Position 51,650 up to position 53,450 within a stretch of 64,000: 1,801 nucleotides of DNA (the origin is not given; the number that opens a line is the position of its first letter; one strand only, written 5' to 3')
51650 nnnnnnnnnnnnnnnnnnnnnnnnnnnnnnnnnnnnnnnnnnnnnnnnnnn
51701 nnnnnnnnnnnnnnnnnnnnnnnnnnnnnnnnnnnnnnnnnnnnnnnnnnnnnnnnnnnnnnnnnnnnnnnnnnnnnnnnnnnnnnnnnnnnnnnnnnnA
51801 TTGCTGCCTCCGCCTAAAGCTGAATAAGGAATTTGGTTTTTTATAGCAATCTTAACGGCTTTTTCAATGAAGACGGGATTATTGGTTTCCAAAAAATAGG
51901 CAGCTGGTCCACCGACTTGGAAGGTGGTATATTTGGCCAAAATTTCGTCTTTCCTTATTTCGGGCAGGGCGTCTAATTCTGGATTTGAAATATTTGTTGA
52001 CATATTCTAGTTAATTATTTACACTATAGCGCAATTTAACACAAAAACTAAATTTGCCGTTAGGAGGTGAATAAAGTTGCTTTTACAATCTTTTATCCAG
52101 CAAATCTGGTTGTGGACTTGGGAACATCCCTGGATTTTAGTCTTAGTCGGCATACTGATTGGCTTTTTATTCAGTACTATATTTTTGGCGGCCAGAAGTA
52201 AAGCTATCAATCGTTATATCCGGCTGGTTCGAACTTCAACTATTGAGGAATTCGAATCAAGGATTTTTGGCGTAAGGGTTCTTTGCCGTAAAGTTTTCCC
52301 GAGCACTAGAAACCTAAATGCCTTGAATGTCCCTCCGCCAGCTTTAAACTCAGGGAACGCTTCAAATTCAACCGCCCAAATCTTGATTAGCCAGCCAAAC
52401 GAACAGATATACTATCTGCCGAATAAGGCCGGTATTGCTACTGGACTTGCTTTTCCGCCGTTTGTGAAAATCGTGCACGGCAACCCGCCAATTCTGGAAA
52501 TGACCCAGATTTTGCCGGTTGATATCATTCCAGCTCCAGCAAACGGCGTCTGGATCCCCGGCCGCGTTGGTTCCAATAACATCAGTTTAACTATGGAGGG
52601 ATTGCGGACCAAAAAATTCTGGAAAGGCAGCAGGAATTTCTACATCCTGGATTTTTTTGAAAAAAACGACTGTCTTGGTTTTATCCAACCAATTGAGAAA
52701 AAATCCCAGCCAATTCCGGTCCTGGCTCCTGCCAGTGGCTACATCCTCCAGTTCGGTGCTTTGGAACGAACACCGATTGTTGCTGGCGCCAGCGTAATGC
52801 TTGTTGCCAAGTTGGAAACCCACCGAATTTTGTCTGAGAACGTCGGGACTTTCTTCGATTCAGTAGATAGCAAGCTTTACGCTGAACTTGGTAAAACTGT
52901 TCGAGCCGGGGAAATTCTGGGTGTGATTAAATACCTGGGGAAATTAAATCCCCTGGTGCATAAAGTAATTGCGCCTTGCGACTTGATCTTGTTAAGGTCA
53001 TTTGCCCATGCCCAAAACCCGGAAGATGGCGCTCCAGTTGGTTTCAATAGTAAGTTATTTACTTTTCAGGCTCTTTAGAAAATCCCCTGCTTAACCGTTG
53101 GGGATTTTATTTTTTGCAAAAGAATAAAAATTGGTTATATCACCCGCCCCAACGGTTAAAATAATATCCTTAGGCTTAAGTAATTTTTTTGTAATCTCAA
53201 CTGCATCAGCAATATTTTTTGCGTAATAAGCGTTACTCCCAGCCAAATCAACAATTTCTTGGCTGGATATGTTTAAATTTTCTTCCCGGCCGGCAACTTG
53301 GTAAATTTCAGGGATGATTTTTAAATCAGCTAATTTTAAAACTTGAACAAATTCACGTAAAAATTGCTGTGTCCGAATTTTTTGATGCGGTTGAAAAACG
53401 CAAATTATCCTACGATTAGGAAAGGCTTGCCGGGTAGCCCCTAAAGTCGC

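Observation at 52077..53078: GC-rich, opposite-strand gene inserted between murB and murC encoding a membrane-anchored degenerate M23-like protein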

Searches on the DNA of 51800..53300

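Call 76: search_rna_families(source=window, start=51800, end=53300, threshold=evalue, max_evalue=1)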
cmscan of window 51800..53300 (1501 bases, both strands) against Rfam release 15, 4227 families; matches with E-value up to 1: 1.
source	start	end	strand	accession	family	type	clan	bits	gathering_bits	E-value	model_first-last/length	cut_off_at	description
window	53077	53117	+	RF00489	ctRNA_p42d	Gene; antisense;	-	19.1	50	0.56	1-46/46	no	ctRNA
